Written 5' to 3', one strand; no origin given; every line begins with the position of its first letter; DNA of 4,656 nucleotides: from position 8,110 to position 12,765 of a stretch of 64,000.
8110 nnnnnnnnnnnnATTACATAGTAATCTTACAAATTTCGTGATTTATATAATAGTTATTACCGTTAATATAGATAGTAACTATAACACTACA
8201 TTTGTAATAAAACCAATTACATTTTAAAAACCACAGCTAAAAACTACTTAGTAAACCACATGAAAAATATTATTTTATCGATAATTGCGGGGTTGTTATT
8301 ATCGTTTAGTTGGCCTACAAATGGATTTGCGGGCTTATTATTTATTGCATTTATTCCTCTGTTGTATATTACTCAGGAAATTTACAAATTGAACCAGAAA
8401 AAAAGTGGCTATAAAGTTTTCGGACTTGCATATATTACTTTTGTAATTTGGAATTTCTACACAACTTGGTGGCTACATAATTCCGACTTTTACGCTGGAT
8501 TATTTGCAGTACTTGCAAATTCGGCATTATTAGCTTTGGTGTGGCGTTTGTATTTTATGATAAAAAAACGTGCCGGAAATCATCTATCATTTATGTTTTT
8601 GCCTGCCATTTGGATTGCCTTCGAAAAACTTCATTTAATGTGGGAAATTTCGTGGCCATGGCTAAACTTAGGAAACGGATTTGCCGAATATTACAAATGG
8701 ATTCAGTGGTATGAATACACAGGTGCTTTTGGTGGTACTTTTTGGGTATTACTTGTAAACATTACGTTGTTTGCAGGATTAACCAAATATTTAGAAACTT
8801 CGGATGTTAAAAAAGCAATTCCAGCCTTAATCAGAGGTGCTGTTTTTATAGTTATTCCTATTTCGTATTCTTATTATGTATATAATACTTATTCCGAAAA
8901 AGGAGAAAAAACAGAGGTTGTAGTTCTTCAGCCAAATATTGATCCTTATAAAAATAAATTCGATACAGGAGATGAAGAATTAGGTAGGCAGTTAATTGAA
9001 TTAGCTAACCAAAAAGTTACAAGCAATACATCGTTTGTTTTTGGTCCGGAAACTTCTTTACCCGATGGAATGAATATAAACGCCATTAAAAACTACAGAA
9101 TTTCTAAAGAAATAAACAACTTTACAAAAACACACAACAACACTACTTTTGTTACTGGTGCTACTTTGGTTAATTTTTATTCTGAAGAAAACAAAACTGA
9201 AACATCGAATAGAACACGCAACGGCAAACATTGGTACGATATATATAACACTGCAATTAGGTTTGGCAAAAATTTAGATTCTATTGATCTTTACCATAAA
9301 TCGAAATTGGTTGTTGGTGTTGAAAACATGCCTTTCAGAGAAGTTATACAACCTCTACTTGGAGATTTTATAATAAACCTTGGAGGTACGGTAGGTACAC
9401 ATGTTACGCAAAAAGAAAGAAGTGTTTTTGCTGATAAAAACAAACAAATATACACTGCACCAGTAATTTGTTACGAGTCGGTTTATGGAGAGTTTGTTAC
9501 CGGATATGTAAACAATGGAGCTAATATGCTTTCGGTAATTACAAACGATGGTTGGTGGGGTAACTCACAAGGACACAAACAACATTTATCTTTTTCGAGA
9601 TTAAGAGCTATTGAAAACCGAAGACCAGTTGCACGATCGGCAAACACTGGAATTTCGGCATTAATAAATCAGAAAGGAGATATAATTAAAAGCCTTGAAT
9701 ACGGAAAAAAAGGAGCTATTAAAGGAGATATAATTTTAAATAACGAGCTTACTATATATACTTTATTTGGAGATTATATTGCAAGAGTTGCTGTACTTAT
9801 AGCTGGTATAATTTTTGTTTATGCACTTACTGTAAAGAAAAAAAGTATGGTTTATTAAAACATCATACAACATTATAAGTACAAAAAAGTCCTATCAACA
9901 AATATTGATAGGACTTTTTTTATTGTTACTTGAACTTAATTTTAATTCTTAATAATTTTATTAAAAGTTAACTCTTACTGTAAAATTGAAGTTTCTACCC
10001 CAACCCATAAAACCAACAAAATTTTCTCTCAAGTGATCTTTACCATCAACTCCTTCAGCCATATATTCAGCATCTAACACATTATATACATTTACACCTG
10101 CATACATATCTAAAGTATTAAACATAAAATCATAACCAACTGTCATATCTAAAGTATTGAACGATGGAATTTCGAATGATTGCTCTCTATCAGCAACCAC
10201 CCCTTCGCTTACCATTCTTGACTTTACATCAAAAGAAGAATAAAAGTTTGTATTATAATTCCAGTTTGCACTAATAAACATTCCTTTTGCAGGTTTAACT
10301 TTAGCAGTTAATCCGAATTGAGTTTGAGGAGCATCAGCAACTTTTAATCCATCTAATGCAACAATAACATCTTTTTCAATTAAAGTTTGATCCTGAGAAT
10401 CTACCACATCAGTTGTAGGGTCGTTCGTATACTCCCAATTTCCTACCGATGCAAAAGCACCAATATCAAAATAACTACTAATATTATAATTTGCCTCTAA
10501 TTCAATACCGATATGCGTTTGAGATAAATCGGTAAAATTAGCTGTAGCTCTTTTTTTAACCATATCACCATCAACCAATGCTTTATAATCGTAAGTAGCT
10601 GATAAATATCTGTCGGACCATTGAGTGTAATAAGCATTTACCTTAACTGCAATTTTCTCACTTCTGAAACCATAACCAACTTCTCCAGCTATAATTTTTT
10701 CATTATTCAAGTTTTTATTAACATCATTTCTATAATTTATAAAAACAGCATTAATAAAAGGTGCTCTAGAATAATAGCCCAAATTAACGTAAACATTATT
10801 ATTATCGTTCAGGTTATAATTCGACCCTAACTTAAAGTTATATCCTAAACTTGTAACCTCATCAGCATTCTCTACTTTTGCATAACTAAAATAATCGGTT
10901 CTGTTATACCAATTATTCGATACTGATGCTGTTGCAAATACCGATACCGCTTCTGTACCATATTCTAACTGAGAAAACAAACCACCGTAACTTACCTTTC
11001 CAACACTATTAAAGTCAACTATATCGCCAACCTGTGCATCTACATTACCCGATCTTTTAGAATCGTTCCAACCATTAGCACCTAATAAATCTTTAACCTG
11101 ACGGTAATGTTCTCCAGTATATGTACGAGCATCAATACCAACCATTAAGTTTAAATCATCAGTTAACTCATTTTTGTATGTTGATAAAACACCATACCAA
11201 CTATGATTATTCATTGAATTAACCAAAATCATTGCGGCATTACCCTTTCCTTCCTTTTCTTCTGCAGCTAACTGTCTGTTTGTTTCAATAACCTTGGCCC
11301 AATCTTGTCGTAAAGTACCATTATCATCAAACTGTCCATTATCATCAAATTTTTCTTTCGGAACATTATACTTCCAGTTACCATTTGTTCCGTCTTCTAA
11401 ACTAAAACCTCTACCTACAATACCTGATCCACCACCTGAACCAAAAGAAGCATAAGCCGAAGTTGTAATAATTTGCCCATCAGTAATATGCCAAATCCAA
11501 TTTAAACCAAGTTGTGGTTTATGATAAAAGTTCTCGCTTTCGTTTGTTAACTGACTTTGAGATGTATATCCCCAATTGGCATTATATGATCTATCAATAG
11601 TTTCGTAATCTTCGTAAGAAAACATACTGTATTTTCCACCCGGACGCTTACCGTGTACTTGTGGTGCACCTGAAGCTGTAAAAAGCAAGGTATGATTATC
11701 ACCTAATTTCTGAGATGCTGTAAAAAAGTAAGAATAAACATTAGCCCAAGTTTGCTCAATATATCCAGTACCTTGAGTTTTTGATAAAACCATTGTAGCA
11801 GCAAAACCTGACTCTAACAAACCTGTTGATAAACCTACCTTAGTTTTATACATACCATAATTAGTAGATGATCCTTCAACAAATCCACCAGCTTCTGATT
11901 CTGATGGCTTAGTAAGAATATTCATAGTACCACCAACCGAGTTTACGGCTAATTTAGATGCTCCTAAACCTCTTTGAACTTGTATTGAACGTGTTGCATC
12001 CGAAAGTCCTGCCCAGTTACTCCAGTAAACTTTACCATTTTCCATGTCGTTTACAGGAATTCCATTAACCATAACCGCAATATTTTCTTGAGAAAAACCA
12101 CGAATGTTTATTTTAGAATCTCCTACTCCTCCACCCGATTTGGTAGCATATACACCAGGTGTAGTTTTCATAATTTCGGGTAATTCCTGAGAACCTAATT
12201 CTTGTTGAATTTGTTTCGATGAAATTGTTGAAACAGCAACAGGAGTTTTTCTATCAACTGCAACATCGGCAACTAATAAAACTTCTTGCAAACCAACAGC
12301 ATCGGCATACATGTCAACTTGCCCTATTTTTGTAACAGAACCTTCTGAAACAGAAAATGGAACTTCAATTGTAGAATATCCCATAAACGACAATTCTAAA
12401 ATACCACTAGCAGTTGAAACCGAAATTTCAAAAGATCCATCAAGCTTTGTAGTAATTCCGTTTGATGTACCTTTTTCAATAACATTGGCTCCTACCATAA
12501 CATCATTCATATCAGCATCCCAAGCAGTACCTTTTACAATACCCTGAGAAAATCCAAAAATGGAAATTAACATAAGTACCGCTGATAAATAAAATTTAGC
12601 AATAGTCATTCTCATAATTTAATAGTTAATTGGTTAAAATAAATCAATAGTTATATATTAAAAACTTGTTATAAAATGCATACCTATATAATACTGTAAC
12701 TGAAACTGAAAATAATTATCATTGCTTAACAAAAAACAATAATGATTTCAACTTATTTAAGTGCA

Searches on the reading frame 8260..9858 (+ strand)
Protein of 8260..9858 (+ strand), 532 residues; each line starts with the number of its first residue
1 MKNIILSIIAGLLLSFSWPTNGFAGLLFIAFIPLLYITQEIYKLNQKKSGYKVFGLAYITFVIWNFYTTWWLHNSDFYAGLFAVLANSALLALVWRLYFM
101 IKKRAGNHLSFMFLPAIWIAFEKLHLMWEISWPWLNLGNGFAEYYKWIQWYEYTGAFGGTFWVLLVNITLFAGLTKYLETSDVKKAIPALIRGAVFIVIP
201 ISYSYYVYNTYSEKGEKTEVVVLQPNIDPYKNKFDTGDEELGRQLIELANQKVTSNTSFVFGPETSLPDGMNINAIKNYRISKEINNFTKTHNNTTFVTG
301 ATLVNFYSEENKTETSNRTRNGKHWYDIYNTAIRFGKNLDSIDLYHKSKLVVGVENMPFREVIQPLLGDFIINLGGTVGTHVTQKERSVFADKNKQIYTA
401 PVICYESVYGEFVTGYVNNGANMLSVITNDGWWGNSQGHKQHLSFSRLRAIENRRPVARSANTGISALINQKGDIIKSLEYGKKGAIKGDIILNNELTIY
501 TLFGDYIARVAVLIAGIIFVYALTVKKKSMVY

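Call 48: search_protein_families(library=pfam, proteins=[window:8260-9858:+], max_evalue=0.0001)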
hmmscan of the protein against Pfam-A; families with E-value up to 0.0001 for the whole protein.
window:8260-9858:+ (532 aa): 2 families
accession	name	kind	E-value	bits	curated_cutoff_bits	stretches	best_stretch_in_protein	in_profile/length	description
PF20154.4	LNT_N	-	2.1e-20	74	27.1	1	10-168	1-158/159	Apolipoprotein N-acyltransferase N-terminal domain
PF00795.27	CN_hydrolase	-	1.6e-17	64.2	23.2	1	245-493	24-248/256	Carbon-nitrogen hydrolase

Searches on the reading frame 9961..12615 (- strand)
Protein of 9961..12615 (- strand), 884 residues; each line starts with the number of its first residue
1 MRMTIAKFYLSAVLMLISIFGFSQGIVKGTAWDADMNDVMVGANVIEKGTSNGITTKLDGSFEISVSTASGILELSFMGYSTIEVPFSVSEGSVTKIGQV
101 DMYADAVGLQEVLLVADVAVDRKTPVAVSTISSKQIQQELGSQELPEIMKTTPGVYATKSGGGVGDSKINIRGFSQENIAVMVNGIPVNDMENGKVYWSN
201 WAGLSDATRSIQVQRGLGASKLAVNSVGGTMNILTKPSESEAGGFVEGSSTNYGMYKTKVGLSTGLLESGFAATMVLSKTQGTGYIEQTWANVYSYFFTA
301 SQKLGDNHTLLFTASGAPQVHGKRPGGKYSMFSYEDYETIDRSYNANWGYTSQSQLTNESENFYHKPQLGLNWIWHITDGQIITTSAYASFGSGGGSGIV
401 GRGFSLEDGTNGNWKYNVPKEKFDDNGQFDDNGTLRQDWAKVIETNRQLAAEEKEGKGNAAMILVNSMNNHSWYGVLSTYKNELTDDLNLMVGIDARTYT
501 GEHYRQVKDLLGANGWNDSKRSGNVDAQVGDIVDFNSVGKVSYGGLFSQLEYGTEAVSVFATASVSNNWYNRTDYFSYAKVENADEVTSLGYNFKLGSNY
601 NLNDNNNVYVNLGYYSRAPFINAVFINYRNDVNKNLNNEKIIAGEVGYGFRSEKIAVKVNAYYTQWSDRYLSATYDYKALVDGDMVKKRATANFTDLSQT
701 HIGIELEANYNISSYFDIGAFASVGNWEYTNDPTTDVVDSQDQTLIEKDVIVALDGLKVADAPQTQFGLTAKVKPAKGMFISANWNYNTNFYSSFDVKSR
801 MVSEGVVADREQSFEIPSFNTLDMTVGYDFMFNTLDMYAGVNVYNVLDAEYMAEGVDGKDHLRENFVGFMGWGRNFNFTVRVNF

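Call 48: search_protein_families(library=pfam, proteins=[window:9961-12615:-], max_evalue=0.0001)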
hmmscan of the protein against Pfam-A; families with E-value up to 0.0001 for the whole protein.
window:9961-12615:- (884 aa): 2 families
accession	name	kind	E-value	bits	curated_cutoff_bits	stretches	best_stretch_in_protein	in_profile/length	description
PF07715.20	Plug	-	8.8e-17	62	23.9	1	122-230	3-107/107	TonB-dependent Receptor Plug Domain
PF13715.12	CarbopepD_reg_2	-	7.9e-12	45.5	32.2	1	27-113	1-87/88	CarboxypepD_reg-like domain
